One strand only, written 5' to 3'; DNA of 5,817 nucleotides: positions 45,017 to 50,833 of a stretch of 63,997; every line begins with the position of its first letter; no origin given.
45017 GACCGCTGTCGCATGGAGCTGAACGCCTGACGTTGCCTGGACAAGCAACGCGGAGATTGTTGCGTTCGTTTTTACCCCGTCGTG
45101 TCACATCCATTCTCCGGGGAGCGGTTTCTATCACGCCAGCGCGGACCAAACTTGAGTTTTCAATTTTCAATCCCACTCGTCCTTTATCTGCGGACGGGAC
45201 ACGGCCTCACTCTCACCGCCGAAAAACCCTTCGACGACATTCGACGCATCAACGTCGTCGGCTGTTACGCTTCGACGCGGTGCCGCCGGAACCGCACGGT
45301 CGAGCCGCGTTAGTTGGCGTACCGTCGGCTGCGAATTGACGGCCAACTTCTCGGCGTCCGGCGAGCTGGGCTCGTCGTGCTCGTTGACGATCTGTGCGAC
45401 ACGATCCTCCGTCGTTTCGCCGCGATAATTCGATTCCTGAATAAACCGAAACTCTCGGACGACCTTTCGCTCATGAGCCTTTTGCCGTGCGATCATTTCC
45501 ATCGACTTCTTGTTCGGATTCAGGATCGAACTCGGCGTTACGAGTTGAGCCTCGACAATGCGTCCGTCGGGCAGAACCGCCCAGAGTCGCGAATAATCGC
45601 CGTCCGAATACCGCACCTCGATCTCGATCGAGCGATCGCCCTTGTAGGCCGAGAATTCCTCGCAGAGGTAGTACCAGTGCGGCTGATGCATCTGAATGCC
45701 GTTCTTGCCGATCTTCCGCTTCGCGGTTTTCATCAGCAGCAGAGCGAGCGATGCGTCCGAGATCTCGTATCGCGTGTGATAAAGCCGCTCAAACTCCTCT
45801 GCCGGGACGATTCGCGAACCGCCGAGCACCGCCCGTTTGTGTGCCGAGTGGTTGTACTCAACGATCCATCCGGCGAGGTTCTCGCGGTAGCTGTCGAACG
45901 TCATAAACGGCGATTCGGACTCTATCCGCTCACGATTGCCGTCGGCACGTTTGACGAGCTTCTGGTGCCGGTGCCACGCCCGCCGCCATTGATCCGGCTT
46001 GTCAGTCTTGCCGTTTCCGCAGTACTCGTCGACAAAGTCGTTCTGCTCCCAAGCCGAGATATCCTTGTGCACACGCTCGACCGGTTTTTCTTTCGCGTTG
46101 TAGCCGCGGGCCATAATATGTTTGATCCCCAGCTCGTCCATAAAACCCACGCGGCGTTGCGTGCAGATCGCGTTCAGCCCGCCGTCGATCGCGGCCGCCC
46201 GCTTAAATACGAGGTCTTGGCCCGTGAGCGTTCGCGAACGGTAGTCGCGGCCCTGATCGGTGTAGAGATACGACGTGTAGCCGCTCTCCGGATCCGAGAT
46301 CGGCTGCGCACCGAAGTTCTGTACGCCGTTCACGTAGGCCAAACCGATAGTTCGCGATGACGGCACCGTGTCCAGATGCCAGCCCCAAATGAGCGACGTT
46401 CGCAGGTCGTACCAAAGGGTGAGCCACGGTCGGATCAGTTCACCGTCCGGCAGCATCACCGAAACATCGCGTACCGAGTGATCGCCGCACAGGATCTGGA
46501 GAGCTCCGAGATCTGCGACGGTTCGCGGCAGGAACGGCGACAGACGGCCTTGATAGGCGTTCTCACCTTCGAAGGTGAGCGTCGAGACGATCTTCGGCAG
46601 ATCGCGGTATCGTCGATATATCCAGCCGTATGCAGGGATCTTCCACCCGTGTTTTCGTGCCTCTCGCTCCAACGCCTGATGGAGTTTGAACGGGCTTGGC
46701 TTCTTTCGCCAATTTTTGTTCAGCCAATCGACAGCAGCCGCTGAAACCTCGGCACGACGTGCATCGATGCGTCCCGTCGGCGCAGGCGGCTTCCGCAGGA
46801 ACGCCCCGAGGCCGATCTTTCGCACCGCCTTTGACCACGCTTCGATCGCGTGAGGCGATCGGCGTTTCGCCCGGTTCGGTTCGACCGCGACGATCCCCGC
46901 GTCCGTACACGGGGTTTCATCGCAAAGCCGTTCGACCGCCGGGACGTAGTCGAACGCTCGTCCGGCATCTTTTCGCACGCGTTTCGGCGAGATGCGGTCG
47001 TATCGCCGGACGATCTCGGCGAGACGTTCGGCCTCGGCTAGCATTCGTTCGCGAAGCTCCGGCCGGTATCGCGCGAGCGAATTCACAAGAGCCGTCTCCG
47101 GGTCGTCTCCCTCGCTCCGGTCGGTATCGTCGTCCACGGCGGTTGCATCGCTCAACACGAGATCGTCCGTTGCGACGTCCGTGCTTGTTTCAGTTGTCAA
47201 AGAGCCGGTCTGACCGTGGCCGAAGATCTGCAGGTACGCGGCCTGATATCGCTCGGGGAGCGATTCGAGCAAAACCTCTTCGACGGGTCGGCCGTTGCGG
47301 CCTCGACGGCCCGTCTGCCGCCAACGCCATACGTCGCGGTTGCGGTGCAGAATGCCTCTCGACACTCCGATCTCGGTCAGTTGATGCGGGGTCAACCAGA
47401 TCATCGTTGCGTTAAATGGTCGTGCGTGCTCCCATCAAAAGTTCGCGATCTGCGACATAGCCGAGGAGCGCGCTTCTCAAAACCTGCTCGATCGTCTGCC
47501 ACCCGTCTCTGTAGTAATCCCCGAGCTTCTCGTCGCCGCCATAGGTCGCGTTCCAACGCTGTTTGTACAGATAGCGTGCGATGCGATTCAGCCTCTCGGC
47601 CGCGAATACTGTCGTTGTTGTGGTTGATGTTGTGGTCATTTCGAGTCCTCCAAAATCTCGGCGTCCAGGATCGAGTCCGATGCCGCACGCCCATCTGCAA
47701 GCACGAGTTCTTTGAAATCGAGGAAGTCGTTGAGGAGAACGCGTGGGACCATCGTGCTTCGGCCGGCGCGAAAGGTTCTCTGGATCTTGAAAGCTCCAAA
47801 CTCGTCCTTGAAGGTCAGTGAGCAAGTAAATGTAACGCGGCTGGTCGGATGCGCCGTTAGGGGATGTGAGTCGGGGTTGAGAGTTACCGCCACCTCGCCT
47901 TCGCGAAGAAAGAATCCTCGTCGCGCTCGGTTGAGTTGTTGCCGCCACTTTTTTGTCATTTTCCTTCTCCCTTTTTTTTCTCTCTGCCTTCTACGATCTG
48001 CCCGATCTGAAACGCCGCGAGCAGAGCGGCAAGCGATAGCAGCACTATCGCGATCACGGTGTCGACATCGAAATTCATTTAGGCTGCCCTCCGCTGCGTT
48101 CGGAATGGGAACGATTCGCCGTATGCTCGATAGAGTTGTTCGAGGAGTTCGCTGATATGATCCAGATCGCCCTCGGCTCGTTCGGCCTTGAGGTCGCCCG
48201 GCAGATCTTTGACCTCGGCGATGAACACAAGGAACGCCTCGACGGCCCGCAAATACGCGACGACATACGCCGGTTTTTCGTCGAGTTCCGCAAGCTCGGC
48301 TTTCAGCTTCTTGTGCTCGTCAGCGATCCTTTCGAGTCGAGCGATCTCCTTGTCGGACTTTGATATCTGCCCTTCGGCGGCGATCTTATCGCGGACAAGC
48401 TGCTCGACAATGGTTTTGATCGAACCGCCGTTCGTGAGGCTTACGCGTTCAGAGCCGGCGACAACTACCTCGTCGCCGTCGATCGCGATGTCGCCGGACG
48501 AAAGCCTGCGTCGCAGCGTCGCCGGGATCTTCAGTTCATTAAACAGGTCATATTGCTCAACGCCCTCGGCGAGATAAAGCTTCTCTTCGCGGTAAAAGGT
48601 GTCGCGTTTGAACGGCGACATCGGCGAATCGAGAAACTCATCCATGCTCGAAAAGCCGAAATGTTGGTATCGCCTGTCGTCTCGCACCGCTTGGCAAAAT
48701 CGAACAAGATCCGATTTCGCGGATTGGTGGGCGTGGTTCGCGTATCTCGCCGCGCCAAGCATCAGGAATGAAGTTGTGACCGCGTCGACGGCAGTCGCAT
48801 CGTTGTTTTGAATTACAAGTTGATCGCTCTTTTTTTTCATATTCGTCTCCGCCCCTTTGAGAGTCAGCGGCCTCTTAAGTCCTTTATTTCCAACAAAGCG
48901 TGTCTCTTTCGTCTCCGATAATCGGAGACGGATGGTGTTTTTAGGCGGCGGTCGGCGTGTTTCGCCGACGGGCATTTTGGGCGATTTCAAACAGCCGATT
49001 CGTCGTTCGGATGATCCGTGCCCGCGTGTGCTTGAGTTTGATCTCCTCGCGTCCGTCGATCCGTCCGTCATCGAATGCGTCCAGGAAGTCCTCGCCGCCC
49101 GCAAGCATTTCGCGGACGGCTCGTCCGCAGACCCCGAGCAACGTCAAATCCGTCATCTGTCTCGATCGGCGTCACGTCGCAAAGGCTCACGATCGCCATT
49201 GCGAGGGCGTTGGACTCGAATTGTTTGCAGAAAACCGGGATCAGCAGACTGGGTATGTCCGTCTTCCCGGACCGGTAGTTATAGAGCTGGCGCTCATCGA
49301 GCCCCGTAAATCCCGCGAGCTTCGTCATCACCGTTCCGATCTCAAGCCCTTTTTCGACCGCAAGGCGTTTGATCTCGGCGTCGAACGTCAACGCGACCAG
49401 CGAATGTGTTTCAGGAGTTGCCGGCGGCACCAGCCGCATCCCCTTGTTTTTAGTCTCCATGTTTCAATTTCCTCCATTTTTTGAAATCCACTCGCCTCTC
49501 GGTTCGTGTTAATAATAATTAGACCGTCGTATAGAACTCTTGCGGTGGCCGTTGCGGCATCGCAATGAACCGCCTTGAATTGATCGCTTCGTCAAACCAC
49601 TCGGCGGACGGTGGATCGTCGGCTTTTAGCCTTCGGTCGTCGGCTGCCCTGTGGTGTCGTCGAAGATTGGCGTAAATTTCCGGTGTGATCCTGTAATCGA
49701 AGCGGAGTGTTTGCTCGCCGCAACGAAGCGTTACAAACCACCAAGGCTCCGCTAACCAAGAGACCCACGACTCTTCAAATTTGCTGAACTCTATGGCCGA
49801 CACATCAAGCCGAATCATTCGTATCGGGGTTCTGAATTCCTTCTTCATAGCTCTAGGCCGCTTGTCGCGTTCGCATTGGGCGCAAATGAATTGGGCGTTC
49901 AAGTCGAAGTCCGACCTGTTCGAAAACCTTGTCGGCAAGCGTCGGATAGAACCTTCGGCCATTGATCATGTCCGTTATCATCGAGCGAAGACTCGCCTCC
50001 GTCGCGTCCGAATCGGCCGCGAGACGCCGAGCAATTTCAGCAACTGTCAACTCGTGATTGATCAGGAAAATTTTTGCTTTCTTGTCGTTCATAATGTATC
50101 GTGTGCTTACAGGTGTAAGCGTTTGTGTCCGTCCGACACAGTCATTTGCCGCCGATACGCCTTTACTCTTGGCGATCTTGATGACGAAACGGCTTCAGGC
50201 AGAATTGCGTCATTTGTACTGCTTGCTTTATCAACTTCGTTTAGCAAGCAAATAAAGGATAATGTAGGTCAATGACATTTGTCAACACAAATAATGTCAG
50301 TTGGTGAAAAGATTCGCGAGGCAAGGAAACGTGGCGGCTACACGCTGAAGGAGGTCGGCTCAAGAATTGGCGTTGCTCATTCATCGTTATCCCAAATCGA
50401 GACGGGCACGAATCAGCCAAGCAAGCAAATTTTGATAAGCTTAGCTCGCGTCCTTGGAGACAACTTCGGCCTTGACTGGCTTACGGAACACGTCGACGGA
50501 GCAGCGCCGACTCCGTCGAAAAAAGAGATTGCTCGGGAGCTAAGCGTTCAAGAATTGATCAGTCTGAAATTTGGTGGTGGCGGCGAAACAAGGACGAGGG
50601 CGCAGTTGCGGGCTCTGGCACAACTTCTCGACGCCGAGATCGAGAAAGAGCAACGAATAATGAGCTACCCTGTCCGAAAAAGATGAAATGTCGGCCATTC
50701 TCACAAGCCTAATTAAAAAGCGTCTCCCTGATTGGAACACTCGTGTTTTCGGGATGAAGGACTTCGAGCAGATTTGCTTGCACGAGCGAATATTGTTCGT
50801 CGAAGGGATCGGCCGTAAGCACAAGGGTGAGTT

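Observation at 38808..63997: Atypical genome architecture: immunity switch mid-genome and morphogenesis split over two divergent arms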

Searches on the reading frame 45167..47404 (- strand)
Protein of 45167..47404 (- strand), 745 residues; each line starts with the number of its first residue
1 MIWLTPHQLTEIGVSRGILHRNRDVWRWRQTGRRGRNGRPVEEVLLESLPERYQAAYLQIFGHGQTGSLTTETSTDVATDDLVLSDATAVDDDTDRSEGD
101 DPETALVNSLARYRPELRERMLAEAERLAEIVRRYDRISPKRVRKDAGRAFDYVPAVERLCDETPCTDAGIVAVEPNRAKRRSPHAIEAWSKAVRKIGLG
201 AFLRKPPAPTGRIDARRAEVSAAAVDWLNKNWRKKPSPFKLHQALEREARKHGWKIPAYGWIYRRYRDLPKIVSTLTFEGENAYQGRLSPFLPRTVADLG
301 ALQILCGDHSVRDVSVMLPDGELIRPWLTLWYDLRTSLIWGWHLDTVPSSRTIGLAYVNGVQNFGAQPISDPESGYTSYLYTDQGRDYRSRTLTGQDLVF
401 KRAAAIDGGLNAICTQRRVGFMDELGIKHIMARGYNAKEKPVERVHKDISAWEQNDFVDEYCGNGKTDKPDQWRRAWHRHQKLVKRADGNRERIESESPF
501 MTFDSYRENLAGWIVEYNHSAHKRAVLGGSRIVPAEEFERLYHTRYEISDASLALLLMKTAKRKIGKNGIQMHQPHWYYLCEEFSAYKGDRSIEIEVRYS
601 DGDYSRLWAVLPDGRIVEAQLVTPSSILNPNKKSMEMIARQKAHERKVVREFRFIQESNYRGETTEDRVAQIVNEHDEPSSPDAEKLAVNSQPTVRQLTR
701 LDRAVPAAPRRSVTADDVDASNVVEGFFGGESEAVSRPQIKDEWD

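Call 13: find_encoding_contigs(protein=window:45167-47404:-, flank=10000, max_places=8)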
Protein window:45167-47404:- (745 aa): 8 contigs read that carry it; 5 places shown.
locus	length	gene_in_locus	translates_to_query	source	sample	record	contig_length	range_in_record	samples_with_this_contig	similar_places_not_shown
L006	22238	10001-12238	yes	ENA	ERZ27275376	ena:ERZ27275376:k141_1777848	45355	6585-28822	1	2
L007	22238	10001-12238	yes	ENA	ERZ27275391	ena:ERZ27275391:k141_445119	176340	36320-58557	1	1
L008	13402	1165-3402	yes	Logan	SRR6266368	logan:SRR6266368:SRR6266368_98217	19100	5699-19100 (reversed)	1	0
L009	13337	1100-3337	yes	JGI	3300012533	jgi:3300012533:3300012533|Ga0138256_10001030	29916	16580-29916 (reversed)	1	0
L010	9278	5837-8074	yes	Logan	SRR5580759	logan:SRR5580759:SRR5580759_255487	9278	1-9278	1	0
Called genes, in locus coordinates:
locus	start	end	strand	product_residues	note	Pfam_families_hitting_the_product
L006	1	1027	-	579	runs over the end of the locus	-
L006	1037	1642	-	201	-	-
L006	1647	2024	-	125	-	-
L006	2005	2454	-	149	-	-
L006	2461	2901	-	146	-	-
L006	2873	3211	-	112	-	-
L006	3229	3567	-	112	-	-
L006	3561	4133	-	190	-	-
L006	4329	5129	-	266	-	PF02086:MethyltransfD12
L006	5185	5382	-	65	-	-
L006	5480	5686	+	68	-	PF12728:HTH_17 (weak)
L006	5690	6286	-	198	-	-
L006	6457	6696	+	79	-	-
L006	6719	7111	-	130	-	PF12844:HTH_19, PF13560:HTH_31, PF01381:HTH_3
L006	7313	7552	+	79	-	-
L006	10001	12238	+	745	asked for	PF02914:DDE_2 (weak)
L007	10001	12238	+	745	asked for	PF02914:DDE_2 (weak)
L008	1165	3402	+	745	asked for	PF02914:DDE_2 (weak)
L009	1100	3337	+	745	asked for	PF02914:DDE_2 (weak)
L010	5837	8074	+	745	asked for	PF02914:DDE_2 (weak)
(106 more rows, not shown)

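Call 21: find_related_loci(query=window:45167-47404:-, collection=viral_contigs, flank=10000)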
Query window:45167-47404:- (745 aa) in viral_contigs; peptide patterns used: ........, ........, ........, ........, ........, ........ (x = any residue, [..] = any of these).
1 stretches matched a pattern, but none encodes a relative of the query by tblastn (E <= 1e-3).
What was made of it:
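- Tried and rejected: A single-protein scan for the transposase in IMG/VR found nothing (call 21).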

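Call 48: search_protein_families(library=phrogs, max_evalue=0.001, proteins=[window:45170-47404:-])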
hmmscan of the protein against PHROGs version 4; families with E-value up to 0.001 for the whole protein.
window:45170-47404:- (745 aa): 3 families
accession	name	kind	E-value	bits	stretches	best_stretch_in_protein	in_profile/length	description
phrog_310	-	integration and excision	9.5e-62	210.8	1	3-688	9-610/696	transposase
phrog_14727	-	unknown function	2.9e-17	63.6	1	234-367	187-320/409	-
phrog_15639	-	unknown function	3e-08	34.3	0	418-474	16-74/301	-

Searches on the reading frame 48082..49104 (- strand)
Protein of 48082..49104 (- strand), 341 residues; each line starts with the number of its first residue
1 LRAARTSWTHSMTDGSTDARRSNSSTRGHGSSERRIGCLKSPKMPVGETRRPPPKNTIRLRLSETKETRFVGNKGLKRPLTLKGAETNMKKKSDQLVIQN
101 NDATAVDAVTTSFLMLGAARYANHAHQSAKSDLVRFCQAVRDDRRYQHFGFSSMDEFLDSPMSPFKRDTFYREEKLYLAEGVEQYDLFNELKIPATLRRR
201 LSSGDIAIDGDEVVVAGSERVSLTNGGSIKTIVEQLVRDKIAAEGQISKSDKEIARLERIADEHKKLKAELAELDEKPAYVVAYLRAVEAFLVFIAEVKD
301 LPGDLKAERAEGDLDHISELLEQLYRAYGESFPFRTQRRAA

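Call 11: search_protein_families(library=phrogs, max_evalue=0.001, proteins=[window:48082-49104:-])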
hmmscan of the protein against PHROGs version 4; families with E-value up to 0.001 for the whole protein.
window:48082-49104:- (341 aa): 1 family
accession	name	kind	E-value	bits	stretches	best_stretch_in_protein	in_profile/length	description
phrog_6963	-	unknown function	1.7e-05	25.4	1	122-275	27-172/283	-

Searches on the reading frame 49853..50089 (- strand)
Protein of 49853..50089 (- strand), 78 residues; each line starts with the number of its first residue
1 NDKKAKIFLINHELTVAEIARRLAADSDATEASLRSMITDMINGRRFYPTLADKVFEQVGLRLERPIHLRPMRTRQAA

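Call 11: search_protein_families(library=phrogs, max_evalue=0.001, proteins=[window:49853-50089:-])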
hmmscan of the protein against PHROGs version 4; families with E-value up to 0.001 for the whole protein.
window:49853-50089:- (78 aa): 0 families

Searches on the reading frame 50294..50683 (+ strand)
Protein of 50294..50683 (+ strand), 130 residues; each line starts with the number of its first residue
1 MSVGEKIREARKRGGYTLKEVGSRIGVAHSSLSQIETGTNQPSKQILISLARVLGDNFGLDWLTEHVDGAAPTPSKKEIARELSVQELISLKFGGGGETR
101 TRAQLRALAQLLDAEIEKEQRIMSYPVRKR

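Call 48: search_protein_families(library=phrogs, max_evalue=0.001, proteins=[window:50294-50683:+])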
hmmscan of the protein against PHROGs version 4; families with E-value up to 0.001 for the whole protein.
window:50294-50683:+ (130 aa): 14 families
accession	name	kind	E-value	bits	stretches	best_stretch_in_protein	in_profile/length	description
phrog_8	-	transcription regulation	8.9e-12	46.1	1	1-75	75-147/346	transcriptional regulator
phrog_3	-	transcription regulation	6.5e-09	37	1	1-84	87-170/430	transcriptional repressor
phrog_2439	-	transcription regulation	2.9e-08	34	1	4-55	9-60/367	transcriptional regulator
phrog_5823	-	transcription regulation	4.1e-08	33.8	1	1-56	5-61/404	transcriptional regulator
phrog_4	-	transcription regulation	6e-08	33.1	1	1-64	135-192/400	transcriptional repressor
phrog_2328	-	transcription regulation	8.1e-08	33.1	1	3-75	16-86/128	transcriptional repressor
phrog_4836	-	transcription regulation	4.3e-07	30.7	1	2-56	75-129/194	CII-like regulator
phrog_1373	-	transcription regulation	4.6e-07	31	1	3-65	64-126/166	transcriptional regulator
phrog_7241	-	transcription regulation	6.6e-06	27.2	1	8-55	67-114/122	transcriptional regulator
phrog_9908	-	DNA, RNA and nucleotide metabolism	8.5e-05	22.8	1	4-52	15-63/282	DNA binding protein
phrog_2967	-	transcription regulation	0.00011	22.8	1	4-55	12-63/225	transcriptional regulator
phrog_7396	-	unknown function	0.00032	21.4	1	3-62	16-76/227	-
phrog_638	-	transcription regulation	0.00037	21.3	1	5-82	6-83/145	transcriptional regulator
phrog_32768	-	unknown function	0.00078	19.2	1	2-55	9-63/446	-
